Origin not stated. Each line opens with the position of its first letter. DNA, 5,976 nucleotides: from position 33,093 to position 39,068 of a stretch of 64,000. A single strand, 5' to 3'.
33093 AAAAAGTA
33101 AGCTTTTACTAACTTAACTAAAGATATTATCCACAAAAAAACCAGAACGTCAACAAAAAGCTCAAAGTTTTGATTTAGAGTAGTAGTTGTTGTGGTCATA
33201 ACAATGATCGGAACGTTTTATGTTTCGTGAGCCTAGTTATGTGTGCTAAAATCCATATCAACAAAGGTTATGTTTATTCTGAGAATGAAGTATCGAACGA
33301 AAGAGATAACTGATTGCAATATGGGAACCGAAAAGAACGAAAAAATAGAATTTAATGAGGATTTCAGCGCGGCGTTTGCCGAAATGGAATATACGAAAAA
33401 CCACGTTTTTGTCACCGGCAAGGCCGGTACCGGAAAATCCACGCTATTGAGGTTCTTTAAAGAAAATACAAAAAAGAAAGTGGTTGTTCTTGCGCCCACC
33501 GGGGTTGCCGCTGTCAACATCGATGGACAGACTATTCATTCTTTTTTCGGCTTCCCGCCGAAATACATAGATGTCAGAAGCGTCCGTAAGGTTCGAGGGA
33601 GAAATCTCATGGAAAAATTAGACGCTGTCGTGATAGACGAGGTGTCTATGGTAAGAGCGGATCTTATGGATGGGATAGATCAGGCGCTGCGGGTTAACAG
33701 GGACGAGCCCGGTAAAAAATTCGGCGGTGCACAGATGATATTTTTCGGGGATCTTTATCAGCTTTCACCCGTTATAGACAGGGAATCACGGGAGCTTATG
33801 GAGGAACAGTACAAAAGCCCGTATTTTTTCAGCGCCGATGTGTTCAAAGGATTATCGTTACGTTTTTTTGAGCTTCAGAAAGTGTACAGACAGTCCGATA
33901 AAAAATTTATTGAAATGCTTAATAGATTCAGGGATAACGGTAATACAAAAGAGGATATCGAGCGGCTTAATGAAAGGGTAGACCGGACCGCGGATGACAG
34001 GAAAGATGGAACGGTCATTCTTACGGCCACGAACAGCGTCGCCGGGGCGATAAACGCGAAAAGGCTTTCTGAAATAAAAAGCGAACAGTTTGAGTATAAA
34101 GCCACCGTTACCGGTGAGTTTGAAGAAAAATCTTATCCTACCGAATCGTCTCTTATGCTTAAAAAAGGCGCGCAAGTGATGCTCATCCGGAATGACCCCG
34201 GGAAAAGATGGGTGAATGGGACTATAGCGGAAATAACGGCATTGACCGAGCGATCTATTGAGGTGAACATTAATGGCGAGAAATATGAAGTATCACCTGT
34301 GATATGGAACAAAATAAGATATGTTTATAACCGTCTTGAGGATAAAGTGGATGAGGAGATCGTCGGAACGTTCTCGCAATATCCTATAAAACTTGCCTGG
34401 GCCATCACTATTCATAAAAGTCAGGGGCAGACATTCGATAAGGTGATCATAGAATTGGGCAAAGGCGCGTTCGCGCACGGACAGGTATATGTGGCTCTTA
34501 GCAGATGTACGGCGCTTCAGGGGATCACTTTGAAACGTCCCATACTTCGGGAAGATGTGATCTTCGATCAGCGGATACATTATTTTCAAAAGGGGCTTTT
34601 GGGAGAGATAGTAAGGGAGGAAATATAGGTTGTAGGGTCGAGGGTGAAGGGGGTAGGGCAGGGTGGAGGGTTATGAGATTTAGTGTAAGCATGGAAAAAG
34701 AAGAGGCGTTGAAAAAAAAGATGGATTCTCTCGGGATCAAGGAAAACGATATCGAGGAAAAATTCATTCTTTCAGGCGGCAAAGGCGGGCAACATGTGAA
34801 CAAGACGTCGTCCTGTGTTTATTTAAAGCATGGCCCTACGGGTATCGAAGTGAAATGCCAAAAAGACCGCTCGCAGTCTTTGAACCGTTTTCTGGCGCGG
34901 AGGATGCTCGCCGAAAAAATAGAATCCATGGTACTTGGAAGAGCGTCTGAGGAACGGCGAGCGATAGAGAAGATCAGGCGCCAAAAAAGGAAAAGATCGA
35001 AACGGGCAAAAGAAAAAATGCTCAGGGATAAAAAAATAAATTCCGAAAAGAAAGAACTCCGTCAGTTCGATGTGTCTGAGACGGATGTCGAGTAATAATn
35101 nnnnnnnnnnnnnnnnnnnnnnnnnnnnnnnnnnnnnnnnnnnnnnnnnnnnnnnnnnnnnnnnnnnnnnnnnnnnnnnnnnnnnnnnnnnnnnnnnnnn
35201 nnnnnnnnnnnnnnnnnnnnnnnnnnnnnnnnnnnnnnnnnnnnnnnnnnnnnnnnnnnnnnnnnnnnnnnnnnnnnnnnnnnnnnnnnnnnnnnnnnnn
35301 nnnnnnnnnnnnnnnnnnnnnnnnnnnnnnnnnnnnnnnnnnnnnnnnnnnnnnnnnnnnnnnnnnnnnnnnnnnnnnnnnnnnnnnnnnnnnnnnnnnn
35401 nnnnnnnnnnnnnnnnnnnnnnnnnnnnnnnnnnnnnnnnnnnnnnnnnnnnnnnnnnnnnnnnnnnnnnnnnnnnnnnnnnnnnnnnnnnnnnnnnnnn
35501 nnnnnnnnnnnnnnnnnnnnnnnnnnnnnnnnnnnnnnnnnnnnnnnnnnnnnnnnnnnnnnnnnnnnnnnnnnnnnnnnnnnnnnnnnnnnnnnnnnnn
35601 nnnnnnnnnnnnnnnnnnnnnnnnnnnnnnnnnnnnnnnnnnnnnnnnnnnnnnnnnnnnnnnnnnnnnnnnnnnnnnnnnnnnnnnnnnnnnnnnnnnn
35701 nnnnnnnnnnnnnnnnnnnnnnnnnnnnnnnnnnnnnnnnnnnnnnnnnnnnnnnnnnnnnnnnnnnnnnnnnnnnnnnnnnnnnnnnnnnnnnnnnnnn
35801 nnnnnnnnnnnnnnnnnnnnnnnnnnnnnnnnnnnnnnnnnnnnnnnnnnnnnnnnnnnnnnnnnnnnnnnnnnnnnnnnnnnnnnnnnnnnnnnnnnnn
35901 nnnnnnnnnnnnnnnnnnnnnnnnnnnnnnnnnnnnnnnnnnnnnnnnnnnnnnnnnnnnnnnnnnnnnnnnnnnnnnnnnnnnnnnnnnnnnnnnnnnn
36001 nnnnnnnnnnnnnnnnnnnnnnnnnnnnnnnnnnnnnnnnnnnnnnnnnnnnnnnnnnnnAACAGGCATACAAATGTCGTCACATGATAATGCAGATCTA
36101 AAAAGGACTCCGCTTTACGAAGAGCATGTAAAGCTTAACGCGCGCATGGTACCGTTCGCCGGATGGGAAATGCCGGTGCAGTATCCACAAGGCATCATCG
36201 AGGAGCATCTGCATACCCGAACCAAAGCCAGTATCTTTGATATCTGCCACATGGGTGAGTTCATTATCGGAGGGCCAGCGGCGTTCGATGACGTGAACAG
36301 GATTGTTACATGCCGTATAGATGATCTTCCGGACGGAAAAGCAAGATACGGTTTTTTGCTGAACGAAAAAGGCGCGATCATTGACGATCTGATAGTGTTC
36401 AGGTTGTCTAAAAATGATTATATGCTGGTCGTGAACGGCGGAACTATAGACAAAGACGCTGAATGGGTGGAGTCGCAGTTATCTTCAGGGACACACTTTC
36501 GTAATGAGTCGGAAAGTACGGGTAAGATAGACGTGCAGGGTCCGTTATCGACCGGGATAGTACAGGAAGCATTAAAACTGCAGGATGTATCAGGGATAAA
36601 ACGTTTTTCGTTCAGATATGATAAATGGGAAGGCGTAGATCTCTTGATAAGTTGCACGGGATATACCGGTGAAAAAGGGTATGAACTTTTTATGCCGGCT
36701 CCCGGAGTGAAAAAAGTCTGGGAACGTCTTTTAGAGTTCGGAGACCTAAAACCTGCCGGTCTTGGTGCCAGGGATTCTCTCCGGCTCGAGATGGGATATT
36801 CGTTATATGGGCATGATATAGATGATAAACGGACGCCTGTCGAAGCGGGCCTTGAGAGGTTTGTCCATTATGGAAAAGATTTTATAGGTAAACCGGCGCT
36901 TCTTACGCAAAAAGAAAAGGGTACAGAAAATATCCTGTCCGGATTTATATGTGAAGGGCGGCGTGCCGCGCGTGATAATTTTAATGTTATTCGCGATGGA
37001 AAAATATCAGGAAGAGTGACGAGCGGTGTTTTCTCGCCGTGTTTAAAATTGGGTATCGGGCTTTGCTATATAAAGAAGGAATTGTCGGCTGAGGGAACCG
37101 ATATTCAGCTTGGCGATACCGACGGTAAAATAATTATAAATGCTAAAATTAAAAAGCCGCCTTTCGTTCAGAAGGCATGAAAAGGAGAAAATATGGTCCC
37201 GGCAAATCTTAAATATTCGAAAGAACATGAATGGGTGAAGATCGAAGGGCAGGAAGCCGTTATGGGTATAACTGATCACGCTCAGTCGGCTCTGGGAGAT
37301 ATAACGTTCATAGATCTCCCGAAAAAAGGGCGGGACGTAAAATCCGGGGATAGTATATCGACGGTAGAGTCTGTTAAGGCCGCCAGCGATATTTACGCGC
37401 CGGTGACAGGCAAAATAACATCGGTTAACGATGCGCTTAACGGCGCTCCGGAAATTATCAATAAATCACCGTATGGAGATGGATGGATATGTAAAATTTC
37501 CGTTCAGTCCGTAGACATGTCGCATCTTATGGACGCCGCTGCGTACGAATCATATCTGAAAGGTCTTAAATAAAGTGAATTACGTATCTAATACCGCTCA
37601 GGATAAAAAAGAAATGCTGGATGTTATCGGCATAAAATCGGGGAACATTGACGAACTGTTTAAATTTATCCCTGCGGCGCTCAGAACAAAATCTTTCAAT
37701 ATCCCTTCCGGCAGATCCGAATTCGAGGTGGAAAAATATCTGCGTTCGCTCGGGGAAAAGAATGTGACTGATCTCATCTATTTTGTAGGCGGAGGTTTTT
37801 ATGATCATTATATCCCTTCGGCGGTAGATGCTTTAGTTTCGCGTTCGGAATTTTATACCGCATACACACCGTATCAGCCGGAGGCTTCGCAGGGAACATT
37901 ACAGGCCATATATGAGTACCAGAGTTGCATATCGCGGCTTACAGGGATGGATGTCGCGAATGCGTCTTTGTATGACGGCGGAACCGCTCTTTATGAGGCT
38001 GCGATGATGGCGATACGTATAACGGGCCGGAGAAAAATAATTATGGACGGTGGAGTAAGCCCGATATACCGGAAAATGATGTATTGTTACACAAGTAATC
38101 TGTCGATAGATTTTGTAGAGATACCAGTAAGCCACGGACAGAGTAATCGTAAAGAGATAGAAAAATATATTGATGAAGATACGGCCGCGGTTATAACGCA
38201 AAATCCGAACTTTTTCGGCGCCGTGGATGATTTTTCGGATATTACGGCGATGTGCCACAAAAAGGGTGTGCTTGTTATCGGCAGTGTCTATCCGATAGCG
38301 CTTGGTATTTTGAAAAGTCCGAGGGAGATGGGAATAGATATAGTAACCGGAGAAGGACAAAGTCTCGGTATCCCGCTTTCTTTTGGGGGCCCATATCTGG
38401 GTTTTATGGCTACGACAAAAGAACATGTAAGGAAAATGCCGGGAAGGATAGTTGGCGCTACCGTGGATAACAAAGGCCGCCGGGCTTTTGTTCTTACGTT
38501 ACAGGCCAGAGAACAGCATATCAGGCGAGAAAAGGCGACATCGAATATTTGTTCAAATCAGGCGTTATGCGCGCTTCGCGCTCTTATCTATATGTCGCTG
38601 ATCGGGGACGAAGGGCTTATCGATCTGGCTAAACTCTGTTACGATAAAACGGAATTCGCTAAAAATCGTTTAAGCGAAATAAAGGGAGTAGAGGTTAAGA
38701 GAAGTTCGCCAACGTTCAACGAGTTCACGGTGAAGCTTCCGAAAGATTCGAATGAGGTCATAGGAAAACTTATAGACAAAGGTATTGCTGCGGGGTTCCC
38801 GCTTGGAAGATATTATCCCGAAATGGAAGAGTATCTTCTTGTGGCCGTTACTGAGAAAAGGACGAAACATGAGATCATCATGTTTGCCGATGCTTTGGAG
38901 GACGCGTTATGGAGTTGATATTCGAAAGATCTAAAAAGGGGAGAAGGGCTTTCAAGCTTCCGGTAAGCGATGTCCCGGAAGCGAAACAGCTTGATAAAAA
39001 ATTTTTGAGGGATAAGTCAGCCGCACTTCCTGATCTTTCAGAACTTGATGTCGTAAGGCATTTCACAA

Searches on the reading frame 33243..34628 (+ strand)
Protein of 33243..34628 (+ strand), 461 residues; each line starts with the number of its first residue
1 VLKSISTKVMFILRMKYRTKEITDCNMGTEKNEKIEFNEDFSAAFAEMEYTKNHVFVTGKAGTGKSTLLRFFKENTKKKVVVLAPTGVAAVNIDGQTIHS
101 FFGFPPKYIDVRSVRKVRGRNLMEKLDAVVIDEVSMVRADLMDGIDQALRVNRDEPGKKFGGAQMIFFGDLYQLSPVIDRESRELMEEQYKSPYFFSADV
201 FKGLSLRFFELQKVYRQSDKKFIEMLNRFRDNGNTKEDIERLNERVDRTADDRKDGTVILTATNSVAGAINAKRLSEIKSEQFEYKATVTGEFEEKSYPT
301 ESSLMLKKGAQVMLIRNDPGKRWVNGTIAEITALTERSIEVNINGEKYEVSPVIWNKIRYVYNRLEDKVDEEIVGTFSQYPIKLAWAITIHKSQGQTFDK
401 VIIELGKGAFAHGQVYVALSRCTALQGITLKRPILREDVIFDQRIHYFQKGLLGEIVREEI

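Call 63: search_protein_families(library=pfam, proteins=[window:33243-34628:+], max_evalue=0.001)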
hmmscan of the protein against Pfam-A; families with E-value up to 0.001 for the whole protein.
window:33243-34628:+ (461 aa): 10 families
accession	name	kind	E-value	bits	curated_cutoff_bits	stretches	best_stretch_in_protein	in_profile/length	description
PF05970.20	PIF1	-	1.6e-29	103.5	25.9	1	50-235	20-217/223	PIF1-like helicase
PF13604.12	AAA_30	-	5.6e-14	52.7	27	1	53-178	19-132/191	AAA domain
PF02689.20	Herpes_Helicase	-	6e-12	44.8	27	1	365-438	712-784/808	Helicase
PF13245.12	AAA_19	-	7.6e-12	46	25.1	1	47-177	6-132/134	AAA domain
PF13538.12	UvrD_C_2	-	2.5e-06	27.7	27.4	1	384-422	1-45/52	UvrD-like helicase C-terminal domain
PF01443.25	Viral_helicase1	-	3.6e-06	27.4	21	0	376-423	171-221/228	Viral superfamily 1 RNA helicase core domain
PF13479.12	AAA_24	-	3.7e-06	27.4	27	1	52-160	2-99/195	AAA domain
PF13401.12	AAA_22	-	5.7e-06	27.1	27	1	50-170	3-123/130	AAA domain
PF13191.12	AAA_16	-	4.5e-05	24.5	32.6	1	51-83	23-56/167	AAA ATPase domain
PF21530.3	Pif1_2B_dom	-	8.7e-05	22.6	23.9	1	300-334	12-47/47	DNA helicase Pif1, 2B domain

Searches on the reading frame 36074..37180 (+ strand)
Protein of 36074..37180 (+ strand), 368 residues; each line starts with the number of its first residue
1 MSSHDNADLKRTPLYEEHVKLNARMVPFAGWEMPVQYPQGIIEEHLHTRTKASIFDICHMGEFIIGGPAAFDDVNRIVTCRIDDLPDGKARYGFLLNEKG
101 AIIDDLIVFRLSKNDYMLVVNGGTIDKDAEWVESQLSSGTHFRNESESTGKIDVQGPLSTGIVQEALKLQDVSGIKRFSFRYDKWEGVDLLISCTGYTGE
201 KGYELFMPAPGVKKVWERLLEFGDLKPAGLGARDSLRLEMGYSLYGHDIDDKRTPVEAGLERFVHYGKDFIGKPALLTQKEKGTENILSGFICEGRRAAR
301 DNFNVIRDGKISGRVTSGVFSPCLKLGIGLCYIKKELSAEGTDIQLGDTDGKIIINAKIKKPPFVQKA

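Call 63: search_protein_families(library=pfam, proteins=[window:36074-37180:+], max_evalue=0.001)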
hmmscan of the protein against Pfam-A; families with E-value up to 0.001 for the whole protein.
window:36074-37180:+ (368 aa): 2 families
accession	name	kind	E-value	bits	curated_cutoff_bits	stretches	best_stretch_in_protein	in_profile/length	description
PF01571.26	GCV_T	-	4.9e-85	285.3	25.6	1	14-262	1-254/255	Aminomethyltransferase folate-binding domain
PF08669.17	GCV_T_C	-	1.1e-12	48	25.9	1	289-365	4-79/80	Glycine cleavage T-protein C-terminal barrel domain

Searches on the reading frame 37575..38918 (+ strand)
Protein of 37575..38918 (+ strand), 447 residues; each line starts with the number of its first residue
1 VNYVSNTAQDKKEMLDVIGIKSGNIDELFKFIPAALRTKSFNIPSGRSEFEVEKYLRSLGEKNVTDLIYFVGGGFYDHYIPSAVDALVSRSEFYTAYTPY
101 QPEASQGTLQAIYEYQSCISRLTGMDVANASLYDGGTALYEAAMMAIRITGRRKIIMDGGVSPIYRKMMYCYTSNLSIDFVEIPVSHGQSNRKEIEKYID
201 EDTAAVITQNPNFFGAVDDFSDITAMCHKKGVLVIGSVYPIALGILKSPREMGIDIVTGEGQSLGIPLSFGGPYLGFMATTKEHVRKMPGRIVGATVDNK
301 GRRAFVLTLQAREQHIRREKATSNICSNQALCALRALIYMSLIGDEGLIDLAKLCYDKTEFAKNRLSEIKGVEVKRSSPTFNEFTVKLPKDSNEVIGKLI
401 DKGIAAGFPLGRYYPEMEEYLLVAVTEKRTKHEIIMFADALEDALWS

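Call 63: search_protein_families(library=pfam, proteins=[window:37575-38918:+], max_evalue=0.001)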
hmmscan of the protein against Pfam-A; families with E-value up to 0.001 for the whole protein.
window:37575-38918:+ (447 aa): 3 families
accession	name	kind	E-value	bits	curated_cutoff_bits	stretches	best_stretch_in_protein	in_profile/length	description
PF02347.22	GDC-P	-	1.4e-126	423.3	26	1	2-436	2-424/429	Glycine cleavage system P-protein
PF00266.25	Aminotran_5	-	1.8e-05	24.3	21.5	1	184-387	120-315/371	Aminotransferase class-V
PF01053.26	Cys_Met_Meta_PP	-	0.00013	21.1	27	1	127-258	67-193/381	Cys/Met metabolism PLP-dependent enzyme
